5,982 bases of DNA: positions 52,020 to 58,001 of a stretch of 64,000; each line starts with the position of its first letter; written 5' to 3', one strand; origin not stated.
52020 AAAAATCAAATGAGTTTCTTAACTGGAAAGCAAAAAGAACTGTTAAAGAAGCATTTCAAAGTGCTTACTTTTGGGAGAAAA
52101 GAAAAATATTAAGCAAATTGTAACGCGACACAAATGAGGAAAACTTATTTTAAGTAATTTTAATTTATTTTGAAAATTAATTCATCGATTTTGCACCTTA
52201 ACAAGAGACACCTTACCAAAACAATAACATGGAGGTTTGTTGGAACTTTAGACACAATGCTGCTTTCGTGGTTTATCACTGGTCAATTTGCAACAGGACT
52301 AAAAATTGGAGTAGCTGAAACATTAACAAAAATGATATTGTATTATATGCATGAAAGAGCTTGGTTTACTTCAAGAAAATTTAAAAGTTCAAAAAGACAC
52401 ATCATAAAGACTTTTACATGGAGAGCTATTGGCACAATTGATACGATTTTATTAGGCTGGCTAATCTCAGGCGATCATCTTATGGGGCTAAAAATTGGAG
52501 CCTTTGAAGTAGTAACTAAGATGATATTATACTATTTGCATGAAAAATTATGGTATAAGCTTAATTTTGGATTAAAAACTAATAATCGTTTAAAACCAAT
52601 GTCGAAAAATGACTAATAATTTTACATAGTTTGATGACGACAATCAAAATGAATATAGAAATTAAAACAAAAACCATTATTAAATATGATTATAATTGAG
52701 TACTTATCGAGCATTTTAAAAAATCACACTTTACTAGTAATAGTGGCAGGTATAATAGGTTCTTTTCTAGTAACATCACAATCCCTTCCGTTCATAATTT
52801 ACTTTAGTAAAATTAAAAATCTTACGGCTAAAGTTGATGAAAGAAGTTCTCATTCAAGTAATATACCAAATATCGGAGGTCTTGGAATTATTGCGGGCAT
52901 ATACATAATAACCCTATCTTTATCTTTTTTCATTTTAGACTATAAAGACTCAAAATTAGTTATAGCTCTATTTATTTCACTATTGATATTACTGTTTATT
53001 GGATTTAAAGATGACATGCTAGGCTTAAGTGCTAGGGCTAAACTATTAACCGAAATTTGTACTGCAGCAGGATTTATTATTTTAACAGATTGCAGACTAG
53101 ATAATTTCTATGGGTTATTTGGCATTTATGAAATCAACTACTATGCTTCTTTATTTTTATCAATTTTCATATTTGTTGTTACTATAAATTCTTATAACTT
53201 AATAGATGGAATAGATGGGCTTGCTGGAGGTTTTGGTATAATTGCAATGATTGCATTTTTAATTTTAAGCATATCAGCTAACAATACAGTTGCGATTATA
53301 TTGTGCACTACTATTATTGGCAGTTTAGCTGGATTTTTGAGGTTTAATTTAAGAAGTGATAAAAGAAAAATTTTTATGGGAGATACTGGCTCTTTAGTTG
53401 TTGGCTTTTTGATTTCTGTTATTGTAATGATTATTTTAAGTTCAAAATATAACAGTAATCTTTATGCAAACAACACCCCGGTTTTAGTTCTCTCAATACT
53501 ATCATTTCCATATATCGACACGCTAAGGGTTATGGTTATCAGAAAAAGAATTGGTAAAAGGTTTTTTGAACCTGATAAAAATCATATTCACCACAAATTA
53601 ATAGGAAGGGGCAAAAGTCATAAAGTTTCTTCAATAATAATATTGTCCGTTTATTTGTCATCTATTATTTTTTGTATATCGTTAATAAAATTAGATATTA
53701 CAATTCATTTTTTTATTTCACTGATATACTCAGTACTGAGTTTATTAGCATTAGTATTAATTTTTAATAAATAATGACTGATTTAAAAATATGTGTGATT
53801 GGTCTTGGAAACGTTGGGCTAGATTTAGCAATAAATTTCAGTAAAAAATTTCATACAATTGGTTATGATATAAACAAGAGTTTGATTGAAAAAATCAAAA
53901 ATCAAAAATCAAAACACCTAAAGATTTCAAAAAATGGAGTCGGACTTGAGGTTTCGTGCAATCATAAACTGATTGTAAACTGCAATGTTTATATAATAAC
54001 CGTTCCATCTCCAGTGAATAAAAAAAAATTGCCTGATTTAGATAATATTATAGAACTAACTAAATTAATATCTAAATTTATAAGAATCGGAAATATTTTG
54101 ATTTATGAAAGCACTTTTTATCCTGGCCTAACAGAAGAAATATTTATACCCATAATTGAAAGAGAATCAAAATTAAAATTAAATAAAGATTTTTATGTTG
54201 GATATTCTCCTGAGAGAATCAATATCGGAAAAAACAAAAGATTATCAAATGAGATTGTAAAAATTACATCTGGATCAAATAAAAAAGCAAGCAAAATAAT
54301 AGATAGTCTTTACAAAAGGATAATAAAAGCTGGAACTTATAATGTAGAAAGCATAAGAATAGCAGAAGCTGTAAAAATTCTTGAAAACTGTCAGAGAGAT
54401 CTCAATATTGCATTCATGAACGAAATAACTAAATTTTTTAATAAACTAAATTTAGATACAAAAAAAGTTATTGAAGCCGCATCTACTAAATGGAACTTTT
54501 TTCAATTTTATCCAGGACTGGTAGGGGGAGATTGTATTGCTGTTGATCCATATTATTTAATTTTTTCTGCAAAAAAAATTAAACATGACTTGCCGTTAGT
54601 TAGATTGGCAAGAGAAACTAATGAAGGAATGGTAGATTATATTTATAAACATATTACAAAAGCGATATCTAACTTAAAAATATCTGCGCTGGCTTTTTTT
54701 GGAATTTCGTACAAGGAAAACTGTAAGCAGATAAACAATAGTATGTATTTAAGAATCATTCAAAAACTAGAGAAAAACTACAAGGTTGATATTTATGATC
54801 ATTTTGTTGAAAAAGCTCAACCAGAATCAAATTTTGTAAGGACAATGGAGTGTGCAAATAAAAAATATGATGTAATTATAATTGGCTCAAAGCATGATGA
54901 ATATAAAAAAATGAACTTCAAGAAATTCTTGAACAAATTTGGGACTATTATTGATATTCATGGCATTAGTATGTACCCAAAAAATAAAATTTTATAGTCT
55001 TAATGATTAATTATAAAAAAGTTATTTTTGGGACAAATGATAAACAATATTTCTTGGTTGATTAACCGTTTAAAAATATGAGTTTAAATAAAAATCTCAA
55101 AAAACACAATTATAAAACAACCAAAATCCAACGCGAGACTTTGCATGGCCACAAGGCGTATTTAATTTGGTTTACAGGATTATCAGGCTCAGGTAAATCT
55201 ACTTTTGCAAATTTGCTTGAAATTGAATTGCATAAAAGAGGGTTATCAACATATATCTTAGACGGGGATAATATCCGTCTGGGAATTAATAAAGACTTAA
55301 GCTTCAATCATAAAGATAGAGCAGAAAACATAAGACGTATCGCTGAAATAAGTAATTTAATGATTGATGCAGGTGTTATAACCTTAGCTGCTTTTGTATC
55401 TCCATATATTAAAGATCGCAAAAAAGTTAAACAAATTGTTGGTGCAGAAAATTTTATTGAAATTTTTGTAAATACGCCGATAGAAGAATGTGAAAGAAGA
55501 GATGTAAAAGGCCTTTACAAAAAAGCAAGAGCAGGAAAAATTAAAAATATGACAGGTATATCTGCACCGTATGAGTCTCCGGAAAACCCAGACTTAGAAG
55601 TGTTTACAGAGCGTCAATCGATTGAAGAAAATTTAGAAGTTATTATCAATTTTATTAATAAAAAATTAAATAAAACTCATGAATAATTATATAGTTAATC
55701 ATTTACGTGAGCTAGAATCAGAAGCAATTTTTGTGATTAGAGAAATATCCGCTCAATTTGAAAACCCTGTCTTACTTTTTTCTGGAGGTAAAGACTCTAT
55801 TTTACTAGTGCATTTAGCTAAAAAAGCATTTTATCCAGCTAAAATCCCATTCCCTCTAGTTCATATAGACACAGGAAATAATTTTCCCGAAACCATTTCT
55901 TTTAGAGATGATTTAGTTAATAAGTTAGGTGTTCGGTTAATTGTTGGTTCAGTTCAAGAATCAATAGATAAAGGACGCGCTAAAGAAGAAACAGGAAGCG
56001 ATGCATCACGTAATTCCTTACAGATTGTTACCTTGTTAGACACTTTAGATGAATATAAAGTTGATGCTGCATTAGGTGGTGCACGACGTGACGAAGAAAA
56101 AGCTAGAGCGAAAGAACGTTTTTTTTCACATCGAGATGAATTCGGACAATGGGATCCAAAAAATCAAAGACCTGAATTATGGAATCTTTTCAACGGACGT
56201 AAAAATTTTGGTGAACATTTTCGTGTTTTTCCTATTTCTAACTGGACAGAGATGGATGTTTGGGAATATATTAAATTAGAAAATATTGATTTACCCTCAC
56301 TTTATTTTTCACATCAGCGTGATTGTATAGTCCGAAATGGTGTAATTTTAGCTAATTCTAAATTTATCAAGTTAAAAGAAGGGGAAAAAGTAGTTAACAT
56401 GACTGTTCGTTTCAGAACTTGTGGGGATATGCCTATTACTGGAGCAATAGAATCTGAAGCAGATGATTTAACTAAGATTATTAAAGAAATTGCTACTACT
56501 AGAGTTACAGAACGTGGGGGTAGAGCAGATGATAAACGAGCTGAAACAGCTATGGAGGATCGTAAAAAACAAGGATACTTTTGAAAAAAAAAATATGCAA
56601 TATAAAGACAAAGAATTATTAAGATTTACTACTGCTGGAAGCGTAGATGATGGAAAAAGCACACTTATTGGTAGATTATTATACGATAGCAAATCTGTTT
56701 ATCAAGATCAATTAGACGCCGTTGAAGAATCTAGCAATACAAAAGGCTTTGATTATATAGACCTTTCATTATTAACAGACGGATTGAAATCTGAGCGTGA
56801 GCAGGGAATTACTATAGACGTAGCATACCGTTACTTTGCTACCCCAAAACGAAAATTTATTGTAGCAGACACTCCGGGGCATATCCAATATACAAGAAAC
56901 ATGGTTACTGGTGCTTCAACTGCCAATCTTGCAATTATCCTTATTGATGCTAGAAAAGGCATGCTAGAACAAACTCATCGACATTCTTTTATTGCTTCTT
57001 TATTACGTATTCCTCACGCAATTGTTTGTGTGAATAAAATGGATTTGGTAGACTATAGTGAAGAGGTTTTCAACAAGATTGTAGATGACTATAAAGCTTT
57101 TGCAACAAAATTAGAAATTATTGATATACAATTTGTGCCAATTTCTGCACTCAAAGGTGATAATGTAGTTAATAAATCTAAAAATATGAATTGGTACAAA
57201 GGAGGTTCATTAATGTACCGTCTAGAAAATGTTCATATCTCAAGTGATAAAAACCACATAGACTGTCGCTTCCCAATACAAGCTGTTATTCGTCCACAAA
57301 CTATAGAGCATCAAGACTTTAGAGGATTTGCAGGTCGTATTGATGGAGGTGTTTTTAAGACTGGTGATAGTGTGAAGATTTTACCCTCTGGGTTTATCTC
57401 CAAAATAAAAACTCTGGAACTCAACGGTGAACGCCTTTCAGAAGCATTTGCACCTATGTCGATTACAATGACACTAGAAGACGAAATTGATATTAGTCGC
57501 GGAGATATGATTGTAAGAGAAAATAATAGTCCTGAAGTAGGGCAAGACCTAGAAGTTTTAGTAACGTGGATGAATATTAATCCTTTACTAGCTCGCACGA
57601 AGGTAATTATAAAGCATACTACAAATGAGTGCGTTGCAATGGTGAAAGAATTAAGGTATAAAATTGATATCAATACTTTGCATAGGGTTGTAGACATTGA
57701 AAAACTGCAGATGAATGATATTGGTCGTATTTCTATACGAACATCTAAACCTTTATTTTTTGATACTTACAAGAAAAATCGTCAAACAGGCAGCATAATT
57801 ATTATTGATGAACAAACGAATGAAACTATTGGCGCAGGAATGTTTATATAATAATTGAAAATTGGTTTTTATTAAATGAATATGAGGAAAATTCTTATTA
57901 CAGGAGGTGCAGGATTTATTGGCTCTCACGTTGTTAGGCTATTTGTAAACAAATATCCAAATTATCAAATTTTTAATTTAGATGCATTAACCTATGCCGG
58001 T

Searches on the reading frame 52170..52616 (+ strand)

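Call 81: search_protein_families(library=pfam, proteins=[window:52170-52616:+], max_evalue=1e-8)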
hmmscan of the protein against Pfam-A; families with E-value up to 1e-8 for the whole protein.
window:52170-52616:+ (148 aa): 1 family
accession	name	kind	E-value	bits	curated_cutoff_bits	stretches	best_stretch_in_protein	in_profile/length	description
PF09834.14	DUF2061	-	1.2e-41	141.3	23.1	2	16-65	2-51/52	Predicted membrane protein (DUF2061)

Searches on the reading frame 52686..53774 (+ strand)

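Call 82: search_protein_families(library=pfam, proteins=[window:52686-53774:+], max_evalue=1e-8)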
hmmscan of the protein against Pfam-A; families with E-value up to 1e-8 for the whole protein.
window:52686-53774:+ (362 aa): 1 family
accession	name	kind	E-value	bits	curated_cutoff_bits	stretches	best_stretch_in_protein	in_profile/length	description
PF00953.26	Glycos_transf_4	-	3.6e-35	121.8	27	1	93-249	2-158/160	Glycosyl transferase family 4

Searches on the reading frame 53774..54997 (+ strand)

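Call 82: search_protein_families(library=pfam, proteins=[window:53774-54997:+], max_evalue=1e-8)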
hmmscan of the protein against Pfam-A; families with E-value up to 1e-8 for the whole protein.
window:53774-54997:+ (407 aa): 3 families
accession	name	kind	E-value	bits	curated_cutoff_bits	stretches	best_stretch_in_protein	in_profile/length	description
PF00984.24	UDPG_MGDP_dh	-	8e-24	84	25.4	1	196-284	2-93/94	UDP-glucose/GDP-mannose dehydrogenase family, central domain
PF03721.20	UDPG_MGDP_dh_N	-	1.7e-23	83.6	27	1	5-174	2-181/187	UDP-glucose/GDP-mannose dehydrogenase family, NAD binding domain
PF03720.21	UDPG_MGDP_dh_C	-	1.9e-15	57.5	30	1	308-396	2-98/103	UDP-glucose/GDP-mannose dehydrogenase family, UDP binding domain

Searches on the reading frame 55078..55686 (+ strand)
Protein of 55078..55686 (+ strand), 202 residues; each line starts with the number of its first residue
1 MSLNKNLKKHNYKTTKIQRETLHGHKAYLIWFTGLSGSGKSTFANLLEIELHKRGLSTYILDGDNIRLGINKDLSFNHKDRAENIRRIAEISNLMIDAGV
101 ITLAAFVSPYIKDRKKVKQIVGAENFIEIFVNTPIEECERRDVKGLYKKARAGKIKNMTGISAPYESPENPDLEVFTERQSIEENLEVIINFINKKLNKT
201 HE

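Call 82: search_protein_families(library=pfam, proteins=[window:55078-55686:+], max_evalue=1e-8)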
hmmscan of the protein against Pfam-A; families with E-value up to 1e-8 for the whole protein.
window:55078-55686:+ (202 aa): 1 family
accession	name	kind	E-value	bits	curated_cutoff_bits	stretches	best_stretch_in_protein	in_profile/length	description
PF01583.26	APS_kinase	-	1.5e-64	217.1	21.1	1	27-175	2-151/152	Adenylylsulphate kinase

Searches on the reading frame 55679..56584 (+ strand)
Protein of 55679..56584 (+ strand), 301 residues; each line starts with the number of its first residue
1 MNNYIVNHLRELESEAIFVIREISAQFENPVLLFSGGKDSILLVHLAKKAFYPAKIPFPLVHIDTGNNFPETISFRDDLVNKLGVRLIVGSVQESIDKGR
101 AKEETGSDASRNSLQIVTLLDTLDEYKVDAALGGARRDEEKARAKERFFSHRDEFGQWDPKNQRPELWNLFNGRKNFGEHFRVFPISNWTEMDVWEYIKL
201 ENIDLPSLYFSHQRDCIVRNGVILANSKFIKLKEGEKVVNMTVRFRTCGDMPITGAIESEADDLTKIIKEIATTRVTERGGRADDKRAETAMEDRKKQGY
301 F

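Call 82: search_protein_families(library=pfam, proteins=[window:55679-56584:+], max_evalue=1e-8)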
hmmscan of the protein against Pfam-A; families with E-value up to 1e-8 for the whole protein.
window:55679-56584:+ (301 aa): 1 family
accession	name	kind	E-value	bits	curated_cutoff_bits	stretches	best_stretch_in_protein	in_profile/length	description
PF01507.26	PAPS_reduct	-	2e-44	152.1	22.5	1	29-255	1-174/175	Phosphoadenosine phosphosulfate reductase domain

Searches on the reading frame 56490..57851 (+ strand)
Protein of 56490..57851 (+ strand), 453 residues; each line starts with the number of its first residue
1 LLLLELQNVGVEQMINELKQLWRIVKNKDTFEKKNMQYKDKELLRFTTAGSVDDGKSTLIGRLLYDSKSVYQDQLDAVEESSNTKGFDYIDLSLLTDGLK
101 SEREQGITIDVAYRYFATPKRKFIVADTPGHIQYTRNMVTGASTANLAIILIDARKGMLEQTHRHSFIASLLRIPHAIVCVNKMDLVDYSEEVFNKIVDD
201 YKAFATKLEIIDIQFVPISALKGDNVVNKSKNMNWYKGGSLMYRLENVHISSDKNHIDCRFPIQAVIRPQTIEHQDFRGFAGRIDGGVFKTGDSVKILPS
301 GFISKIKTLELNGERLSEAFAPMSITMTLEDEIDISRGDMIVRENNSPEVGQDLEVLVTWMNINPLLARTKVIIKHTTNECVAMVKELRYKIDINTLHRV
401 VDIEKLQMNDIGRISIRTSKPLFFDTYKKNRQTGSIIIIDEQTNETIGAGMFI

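Call 82: search_protein_families(library=pfam, proteins=[window:56490-57851:+], max_evalue=1e-8)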
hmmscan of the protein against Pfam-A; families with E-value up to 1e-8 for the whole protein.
window:56490-57851:+ (453 aa): 2 families
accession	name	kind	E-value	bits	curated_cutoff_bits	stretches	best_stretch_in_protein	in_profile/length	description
PF00009.33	GTP_EFTU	-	1.7e-43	148.9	26.5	1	42-227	2-176/188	Elongation factor Tu GTP binding domain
PF22594.2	GTP-eEF1A_C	-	4.1e-25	88.6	27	1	355-452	3-100/101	GTP-eEF1A C-terminal domain-like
